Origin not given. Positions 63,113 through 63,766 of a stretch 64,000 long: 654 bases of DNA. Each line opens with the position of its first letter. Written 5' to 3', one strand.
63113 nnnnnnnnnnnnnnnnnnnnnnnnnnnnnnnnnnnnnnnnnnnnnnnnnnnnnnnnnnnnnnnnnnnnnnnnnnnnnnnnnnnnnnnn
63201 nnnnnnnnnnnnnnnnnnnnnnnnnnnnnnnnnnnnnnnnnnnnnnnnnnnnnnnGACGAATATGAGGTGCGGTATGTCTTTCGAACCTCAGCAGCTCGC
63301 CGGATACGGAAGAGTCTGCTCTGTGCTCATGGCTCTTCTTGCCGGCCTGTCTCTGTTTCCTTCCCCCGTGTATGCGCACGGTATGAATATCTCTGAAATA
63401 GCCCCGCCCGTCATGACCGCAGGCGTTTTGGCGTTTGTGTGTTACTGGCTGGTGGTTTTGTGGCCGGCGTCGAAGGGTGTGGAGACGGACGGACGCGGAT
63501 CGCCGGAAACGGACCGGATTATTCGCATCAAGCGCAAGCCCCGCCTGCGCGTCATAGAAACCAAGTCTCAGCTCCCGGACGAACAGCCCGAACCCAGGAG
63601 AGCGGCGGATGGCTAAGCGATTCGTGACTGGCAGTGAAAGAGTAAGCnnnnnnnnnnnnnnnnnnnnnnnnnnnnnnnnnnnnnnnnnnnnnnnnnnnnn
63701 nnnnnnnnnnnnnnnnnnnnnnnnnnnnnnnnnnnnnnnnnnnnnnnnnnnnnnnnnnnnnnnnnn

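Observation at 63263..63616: Small secreted/membrane ORF wedged between CuMMO A and B genes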

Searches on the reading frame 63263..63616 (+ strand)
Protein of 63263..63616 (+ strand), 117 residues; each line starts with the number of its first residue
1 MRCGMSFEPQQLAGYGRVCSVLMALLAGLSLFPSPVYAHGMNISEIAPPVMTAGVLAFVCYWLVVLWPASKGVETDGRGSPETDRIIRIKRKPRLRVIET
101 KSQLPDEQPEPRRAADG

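Call 3: search_protein_families(library=pfam, proteins=[window:63263-63616:+], max_evalue=0.1)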
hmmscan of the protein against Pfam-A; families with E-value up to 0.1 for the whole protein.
window:63263-63616:+ (117 aa): 0 families

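Call 4: search_protein_families(library=ncbifam, proteins=[window:63263-63616:+], max_evalue=0.1)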
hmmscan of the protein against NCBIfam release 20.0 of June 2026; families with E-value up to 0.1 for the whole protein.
window:63263-63616:+ (117 aa): 0 families

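Call 5: find_homologous_proteins(query=window:63275-63613:+, max_evalue=0.01)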
Query window:63275-63613:+ (113 aa): 42 proteins with E <= 0.01 among 50 candidates.
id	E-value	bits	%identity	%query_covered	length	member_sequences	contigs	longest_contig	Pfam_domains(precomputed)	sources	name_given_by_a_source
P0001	1.8e-69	248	100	100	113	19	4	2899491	-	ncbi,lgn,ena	-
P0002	1.1e-62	227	93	100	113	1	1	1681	-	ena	-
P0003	1.6e-59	216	89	100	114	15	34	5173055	-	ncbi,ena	-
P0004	6.8e-59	214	88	100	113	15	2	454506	-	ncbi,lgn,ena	-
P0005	1.6e-58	213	86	100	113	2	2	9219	-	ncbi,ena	-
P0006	2.0e-58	213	84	100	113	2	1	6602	-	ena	-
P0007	7.4e-58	211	88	100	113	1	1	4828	-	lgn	-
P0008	3.4e-57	209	87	100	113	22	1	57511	-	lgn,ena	-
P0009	5.6e-57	208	88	100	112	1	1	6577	-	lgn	-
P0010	6.9e-57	208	83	100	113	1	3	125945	-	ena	-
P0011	9.3e-57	207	85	100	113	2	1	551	-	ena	-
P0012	2.5e-56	206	84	100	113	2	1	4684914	-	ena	-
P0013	4.5e-56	205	85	100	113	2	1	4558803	-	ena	-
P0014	6.2e-56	205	84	100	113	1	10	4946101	-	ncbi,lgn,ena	-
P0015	6.9e-56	205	82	100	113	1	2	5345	-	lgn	-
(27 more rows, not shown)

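Call 22: search_protein_representatives(alignment_id=A1)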
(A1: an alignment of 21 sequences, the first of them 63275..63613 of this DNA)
Query: 21 sequences, 118 profile positions. Proteins with E-value up to 0.001 (for the whole library): 90; up to 1e-10: 48; up to 1e-30: 3. The best 90 are listed.
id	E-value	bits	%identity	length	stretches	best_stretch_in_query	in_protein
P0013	3.0e-45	168.9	-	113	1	1-118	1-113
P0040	2.4e-41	156.3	-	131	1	3-118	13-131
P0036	7.0e-41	154.8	-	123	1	6-117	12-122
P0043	7.4e-30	119.2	-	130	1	4-117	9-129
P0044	1.2e-29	118.5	-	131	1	7-118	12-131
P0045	3.5e-27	110.6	-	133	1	6-118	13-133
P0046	2.8e-26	107.7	-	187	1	7-118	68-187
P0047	5.0e-26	106.9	-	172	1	4-118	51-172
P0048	5.8e-26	106.7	-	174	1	7-118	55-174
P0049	8.7e-26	106.1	-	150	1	11-118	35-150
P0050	1.5e-25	105.3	-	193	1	8-117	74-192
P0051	3.5e-25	104.1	-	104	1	6-101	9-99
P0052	8.9e-25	102.8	-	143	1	14-117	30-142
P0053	1.0e-24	102.7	-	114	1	18-115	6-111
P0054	1.8e-24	101.9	-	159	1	11-118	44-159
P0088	1.7e-10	56.8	-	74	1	19-75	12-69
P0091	1.8e-09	53.5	-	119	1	7-71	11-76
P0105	1.1e-07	47.7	-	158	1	17-75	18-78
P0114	1.7e-06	43.8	-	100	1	11-71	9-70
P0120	1.1e-05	41.3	-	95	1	7-74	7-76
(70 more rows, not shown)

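Call 24: find_encoding_contigs(protein=P0091, flank=6000, max_places=3)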
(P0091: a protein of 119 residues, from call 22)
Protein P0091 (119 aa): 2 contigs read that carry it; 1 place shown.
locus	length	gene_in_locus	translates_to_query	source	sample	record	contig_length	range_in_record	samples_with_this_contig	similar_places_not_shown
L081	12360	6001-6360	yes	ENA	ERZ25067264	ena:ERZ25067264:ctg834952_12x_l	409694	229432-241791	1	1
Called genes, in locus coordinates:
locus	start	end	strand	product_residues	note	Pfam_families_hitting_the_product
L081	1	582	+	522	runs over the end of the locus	PF00732:GMC_oxred_N, PF05199:GMC_oxred_C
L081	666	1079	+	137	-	PF03928:HbpS-like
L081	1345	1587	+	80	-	-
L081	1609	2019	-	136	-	PF04199:Cyclase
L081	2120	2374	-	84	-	-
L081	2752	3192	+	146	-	PF13565:HTH_32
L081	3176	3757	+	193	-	PF13358:DDE_3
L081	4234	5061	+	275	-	PF04896:AmoC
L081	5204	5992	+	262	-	PF02461:AMO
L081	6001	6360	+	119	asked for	-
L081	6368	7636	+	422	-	PF04744:Monooxygenase_B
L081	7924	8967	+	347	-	PF08240:ADH_N, PF00107:ADH_zinc_N, PF13602:ADH_zinc_N_2 (weak)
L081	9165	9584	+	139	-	-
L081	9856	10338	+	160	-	-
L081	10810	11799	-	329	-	PF12801:Fer4_5, PF27538:NosR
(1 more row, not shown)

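Call 25: find_encoding_contigs(protein=P0114, flank=6000, max_places=3)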
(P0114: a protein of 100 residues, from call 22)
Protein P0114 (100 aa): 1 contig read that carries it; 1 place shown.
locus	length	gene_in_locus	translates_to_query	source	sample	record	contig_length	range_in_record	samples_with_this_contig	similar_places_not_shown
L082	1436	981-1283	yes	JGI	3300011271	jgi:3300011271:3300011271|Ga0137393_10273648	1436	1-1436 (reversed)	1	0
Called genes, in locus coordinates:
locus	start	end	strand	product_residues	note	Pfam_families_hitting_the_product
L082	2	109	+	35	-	?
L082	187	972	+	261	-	PF02461:AMO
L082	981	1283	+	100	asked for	-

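Call 26: find_encoding_contigs(protein=P0105, flank=6000, max_places=2)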
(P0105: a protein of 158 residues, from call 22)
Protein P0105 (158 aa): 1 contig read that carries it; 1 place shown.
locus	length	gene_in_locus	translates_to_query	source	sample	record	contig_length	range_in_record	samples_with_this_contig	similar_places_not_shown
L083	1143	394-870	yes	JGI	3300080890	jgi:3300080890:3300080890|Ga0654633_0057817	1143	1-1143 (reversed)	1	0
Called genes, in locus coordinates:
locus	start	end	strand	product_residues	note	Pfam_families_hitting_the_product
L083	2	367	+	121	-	?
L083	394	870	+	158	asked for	-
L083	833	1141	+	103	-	?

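Call 27: find_encoding_contigs(protein=P0088, flank=6000, max_places=2)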
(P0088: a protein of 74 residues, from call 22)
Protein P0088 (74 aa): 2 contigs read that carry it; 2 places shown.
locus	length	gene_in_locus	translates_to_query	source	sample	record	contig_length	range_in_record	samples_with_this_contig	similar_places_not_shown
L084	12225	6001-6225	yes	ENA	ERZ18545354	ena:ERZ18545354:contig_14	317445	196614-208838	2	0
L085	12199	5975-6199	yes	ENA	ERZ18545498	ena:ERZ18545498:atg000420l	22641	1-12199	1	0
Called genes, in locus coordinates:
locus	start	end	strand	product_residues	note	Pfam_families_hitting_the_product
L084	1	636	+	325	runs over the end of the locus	PF00005:ABC_tran, PF13304:AAA_21 (faint)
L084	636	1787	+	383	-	PF12679:ABC2_membrane_2, PF12698:ABC2_membrane_3, PF01061:ABC2_membrane, PF12730:ABC2_membrane_4 (weak)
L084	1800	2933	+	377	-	PF12679:ABC2_membrane_2, PF12698:ABC2_membrane_3, PF01061:ABC2_membrane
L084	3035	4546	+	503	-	PF01425:Amidase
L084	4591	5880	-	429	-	PF02127:Peptidase_M18, PF05343:Peptidase_M42 (faint)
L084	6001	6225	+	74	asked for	-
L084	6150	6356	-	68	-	-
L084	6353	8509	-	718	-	PF00378:ECH_1, PF16113:ECH_2, PF02737:3HCDH_N, PF00725:3HCDH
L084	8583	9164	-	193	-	PF00484:Pro_CA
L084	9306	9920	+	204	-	PF02798:GST_N, PF13417:GST_N_3, PF13409:GST_N_2, PF00043:GST_C, PF14497:GST_C_3 (weak), PF13410:GST_C_2 (weak)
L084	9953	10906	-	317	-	PF00561:Abhydrolase_1, PF12146:Hydrolase_4 (weak), PF12697:Abhydrolase_6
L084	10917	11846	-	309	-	PF05721:PhyH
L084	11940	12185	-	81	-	PF16277:DUF4926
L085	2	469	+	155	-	?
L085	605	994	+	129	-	-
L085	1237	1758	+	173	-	PF01061:ABC2_membrane, PF12679:ABC2_membrane_2, PF12698:ABC2_membrane_3, PF12730:ABC2_membrane_4 (weak)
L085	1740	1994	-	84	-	-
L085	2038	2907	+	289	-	PF12698:ABC2_membrane_3, PF01061:ABC2_membrane, PF12679:ABC2_membrane_2, PF12730:ABC2_membrane_4 (faint)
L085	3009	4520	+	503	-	PF01425:Amidase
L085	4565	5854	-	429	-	PF02127:Peptidase_M18, PF05343:Peptidase_M42 (faint)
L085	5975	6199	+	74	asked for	-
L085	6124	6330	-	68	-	-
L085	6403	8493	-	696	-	PF00378:ECH_1, PF16113:ECH_2, PF02737:3HCDH_N, PF00725:3HCDH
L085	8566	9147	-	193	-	PF00484:Pro_CA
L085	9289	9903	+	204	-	PF02798:GST_N, PF13417:GST_N_3, PF13409:GST_N_2, PF00043:GST_C, PF14497:GST_C_3 (weak), PF13410:GST_C_2 (weak)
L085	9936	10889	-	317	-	PF00561:Abhydrolase_1, PF12146:Hydrolase_4 (weak), PF12697:Abhydrolase_6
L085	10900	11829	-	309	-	PF05721:PhyH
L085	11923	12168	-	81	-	PF16277:DUF4926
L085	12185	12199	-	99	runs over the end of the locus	PF21814:DUF6883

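Call 28: find_encoding_contigs(protein=P0120, flank=6000, max_places=2)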
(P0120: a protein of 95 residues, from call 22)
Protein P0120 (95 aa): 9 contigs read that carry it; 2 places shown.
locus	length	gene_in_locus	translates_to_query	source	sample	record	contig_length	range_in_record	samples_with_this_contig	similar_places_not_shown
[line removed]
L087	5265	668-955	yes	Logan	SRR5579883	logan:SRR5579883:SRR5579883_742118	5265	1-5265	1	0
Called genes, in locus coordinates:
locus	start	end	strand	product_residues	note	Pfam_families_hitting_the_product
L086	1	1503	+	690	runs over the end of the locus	PF26965:MimR_N, PF00158:Sigma54_activat, PF01078:Mg_chelatase (faint), PF14532:Sigma54_activ_2, PF07728:AAA_5, PF25601:AAA_lid_14, PF02954:HTH_8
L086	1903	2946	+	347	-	PF08240:ADH_N, PF00107:ADH_zinc_N, PF13602:ADH_zinc_N_2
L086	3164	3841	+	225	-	PF02630:SCO1-SenC, PF08534:Redoxin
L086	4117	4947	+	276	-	PF04896:AmoC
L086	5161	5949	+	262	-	PF02461:AMO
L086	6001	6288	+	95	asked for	-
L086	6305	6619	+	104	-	-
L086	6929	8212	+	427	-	PF04744:Monooxygenase_B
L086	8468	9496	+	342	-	PF04909:Amidohydro_2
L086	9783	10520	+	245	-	PF01883:FeS_assembly_P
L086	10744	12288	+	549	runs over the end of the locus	PF02878:PGM_PMM_I, PF02879:PGM_PMM_II, PF02880:PGM_PMM_III, PF00408:PGM_PMM_IV (weak)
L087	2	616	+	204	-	?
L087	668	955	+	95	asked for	-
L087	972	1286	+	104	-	-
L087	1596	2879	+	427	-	PF04744:Monooxygenase_B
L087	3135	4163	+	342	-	PF04909:Amidohydro_2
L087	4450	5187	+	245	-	PF01883:FeS_assembly_P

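Call 54: search_solved_structures(query=A4, max_evalue=10, show_alignments=2)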
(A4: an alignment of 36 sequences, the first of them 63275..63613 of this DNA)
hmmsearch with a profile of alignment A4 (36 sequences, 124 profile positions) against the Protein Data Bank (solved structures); distinct sequences matched with E-value up to 10: 0.

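Call 62: predict_structure(alignment_id=A1)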
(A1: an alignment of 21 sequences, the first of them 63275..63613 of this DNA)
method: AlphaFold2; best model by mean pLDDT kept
length: 113 residues; sequences in the alignment: 21
mean_pLDDT: 58.3   pTM: 0.26
mean pLDDT of the five models: 58.3, 58.3, 57.9, 56.1, 55.3
residues with pLDDT >= 90: 0; 70-90: 26; 50-70: 48; < 50: 39
segments of 3 or more residues with pLDDT < 50: 71-82, 95-113
pLDDT, mean of each block of 10 residues (from residue 1): 50 73 69 60 65 80 63 45 50 44 45 46
secondary structure, 60 per line:
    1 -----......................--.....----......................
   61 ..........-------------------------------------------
elements in order: H6-27 H30-34 H39-70
